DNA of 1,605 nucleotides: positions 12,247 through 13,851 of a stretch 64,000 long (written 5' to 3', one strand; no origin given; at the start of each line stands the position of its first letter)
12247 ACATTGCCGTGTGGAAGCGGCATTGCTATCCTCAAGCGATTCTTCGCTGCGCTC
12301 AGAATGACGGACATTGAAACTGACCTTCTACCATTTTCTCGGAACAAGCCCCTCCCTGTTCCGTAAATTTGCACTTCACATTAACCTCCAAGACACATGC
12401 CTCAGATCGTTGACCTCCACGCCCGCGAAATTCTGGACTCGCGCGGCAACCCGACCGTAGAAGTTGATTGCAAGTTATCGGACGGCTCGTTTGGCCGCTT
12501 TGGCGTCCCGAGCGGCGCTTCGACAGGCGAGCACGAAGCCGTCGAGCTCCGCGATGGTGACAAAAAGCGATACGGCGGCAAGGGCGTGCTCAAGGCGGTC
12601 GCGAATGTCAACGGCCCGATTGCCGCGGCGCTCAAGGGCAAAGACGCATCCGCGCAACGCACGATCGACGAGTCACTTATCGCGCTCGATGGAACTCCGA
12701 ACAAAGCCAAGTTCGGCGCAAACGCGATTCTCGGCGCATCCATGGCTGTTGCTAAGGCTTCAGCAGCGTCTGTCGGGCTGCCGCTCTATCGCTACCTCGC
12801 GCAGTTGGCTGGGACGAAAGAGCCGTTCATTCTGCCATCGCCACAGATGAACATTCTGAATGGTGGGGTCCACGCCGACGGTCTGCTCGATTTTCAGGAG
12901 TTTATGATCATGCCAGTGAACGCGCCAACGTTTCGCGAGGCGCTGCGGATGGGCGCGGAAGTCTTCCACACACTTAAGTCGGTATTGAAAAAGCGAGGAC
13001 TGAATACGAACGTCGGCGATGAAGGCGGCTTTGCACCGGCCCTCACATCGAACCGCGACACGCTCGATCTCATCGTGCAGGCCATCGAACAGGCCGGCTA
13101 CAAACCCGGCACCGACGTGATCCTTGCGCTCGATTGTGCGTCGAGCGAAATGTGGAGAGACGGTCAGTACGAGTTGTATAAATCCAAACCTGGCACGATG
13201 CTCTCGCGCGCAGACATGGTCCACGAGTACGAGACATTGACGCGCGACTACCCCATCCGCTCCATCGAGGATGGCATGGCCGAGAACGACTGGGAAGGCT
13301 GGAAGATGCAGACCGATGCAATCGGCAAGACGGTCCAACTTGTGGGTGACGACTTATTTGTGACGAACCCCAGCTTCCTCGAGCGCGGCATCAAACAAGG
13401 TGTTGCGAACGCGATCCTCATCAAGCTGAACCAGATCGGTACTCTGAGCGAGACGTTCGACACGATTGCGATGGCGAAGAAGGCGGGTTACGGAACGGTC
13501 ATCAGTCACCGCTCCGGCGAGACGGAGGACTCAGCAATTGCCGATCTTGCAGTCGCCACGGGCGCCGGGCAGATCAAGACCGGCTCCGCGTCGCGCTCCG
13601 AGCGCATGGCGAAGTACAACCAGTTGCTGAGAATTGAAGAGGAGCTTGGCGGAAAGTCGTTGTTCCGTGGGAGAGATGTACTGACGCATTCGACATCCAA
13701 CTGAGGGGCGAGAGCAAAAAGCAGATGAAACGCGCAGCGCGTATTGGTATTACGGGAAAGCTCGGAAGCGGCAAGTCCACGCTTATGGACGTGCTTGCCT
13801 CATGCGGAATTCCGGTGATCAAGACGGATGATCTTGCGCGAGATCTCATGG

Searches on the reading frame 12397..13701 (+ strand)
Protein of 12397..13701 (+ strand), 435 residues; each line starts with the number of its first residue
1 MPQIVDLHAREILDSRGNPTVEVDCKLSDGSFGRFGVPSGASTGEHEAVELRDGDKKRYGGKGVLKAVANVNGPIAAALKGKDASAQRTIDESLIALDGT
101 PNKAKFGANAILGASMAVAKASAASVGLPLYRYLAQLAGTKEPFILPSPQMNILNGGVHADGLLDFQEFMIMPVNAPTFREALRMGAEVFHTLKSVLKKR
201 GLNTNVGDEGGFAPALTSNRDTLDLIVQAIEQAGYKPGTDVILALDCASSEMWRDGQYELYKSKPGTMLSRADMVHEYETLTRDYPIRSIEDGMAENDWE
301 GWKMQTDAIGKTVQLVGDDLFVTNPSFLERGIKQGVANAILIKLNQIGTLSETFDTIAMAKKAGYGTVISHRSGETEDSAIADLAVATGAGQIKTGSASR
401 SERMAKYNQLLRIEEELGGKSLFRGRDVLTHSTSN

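Call 23: search_protein_families(library=pfam, proteins=[window:12397-13701:+], max_evalue=0.001)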
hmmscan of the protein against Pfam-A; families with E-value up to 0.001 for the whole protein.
window:12397-13701:+ (435 aa): 3 families
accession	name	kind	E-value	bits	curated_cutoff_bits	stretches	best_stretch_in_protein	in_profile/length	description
PF00113.28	Enolase_C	-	2e-128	428.3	21.5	1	144-430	2-294/296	Enolase, C-terminal TIM barrel domain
PF03952.21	Enolase_N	-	2.3e-57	193.2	35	1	4-134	1-131/131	Enolase, N-terminal domain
PF07476.17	MAAL_C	-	0.00054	19.6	27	1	305-393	132-221/249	Methylaspartate ammonia-lyase C-terminus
